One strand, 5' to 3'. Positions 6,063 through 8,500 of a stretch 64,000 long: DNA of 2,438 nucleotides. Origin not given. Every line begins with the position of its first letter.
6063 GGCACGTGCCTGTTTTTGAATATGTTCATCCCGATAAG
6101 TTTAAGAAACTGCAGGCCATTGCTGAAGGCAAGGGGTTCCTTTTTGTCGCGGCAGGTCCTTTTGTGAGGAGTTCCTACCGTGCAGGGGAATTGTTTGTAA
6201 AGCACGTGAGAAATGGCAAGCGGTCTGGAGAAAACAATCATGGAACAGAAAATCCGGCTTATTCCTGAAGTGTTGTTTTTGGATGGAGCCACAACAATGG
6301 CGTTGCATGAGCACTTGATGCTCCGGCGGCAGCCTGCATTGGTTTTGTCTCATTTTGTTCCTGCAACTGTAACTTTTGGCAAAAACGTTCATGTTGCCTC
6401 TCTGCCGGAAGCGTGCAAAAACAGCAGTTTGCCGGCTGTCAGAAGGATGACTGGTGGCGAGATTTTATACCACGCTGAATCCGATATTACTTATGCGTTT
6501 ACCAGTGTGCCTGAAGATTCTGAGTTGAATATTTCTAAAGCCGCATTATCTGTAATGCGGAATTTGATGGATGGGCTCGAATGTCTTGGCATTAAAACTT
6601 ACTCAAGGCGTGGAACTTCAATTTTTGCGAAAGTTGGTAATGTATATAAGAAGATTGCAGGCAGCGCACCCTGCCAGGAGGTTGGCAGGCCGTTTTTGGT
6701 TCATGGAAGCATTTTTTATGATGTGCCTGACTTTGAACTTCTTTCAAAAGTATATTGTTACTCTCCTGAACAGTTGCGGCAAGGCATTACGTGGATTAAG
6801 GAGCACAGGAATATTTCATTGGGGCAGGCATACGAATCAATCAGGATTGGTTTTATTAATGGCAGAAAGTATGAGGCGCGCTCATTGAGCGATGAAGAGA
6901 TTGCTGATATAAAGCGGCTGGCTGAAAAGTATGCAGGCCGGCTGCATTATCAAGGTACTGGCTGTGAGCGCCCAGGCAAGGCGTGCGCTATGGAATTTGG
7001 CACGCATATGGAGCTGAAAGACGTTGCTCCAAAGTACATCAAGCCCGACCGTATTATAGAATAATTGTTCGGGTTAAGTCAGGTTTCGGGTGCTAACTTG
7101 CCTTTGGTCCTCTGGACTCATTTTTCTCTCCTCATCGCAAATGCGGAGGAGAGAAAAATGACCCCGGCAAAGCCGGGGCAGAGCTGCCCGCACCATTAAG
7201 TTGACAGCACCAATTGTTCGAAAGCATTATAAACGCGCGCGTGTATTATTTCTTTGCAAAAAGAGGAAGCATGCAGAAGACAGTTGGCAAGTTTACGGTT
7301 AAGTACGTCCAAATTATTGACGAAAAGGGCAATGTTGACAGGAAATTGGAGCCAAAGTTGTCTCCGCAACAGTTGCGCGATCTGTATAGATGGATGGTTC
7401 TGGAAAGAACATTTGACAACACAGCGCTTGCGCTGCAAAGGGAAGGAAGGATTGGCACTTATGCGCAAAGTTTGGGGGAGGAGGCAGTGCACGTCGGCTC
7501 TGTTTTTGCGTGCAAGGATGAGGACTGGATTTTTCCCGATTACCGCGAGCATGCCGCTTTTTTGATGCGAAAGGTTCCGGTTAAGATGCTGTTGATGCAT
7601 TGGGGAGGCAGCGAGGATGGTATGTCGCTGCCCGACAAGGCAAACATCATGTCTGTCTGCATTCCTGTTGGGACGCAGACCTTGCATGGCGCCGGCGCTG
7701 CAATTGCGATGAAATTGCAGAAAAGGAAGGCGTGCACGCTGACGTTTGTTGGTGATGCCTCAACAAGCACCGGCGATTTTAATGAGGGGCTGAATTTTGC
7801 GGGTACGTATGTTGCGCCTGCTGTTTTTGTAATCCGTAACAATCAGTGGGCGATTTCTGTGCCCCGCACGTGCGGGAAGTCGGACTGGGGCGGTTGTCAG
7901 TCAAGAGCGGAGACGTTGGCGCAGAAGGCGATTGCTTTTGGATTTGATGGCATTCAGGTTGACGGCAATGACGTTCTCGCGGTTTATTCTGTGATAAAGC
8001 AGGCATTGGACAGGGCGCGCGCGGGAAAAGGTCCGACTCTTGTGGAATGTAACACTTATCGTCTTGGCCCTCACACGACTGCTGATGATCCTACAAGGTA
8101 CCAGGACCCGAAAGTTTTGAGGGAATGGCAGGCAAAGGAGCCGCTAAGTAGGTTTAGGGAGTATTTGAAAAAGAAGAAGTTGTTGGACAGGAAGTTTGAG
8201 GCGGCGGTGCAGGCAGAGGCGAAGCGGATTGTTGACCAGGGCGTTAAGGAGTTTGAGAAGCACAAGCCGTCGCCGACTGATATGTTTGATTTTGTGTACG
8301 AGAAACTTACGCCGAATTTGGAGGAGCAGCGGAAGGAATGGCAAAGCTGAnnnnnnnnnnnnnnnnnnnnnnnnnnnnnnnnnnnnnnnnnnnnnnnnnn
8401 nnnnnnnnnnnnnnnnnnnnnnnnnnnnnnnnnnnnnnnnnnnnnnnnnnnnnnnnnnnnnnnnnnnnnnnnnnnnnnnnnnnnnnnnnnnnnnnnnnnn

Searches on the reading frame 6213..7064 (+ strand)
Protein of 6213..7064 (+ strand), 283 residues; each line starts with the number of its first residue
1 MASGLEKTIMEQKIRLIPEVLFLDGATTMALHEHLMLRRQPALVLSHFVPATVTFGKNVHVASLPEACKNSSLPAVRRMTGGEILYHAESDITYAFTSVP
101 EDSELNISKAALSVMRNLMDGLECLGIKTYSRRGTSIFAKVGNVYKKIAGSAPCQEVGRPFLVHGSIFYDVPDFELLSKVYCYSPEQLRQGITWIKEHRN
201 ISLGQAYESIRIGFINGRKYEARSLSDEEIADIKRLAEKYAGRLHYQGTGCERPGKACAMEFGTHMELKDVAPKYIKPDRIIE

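Call 18: search_protein_families(library=ncbifam, proteins=[window:6213-7064:+])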
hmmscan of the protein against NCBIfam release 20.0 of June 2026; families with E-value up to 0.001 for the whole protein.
window:6213-7064:+ (283 aa): 3 families
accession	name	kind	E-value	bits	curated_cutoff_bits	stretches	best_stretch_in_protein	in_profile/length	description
NF053750.1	LplA_large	exception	2.6e-11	43.4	480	1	28-243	13-241/248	lipoate-protein ligase large subunit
TIGR00545.2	lipoyltrans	equivalog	2.7e-08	33.2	280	1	26-240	12-233/328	lipoate--protein ligase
NF053790.1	LplA_LipA_fuse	exception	1.4e-05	23.9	800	1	51-241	42-229/606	bifunctional lipoate--protein ligase/lipoyl synthase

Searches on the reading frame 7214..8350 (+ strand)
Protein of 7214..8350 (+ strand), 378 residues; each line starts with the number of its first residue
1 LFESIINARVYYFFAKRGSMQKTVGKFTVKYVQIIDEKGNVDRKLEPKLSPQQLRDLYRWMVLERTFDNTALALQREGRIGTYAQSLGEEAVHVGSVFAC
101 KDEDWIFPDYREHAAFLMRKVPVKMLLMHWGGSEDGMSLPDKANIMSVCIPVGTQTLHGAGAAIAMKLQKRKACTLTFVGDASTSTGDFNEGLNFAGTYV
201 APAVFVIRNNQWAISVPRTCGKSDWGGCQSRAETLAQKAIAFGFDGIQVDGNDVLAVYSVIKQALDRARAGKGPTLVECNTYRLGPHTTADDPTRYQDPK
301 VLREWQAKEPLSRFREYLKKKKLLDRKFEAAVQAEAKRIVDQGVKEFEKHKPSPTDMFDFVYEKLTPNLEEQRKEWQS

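Call 18: search_protein_families(library=ncbifam, proteins=[window:7214-8350:+])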
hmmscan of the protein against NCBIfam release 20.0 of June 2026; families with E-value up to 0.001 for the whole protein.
window:7214-8350:+ (378 aa): 4 families
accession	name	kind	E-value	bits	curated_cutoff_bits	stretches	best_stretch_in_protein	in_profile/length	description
TIGR03181.1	PDH_E1_alph_x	equivalog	4.7e-131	436.7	411.35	1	30-375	1-340/341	pyruvate dehydrogenase (acetyl-transferring) E1 component subunit alpha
TIGR03182.1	PDH_E1_alph_y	equivalog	7.9e-55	186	393.85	1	52-362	2-314/315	pyruvate dehydrogenase (acetyl-transferring) E1 component subunit alpha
NF004559.0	PRK05899.2-5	equivalog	2.6e-08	32.6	488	1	158-281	134-247/627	transketolase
NF006914.0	PRK09404.1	equivalog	0.00022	19.6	764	1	247-366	411-526/919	2-oxoglutarate dehydrogenase E1 component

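Call 84: find_encoding_contigs(protein=window:7271-8350:+, flank=10000, max_places=6)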
Protein window:7271-8350:+ (359 aa): 1 contig read that carries it; 1 place shown.
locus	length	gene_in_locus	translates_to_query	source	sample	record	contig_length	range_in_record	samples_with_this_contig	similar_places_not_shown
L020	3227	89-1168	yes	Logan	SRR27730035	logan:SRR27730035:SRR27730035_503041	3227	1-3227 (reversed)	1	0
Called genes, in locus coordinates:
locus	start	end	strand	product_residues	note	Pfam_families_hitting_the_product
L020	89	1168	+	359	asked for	PF00676:E1_dh, PF02775:TPP_enzyme_C (faint)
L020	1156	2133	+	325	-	PF02779:Transket_pyr, PF02780:Transketolase_C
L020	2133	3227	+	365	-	?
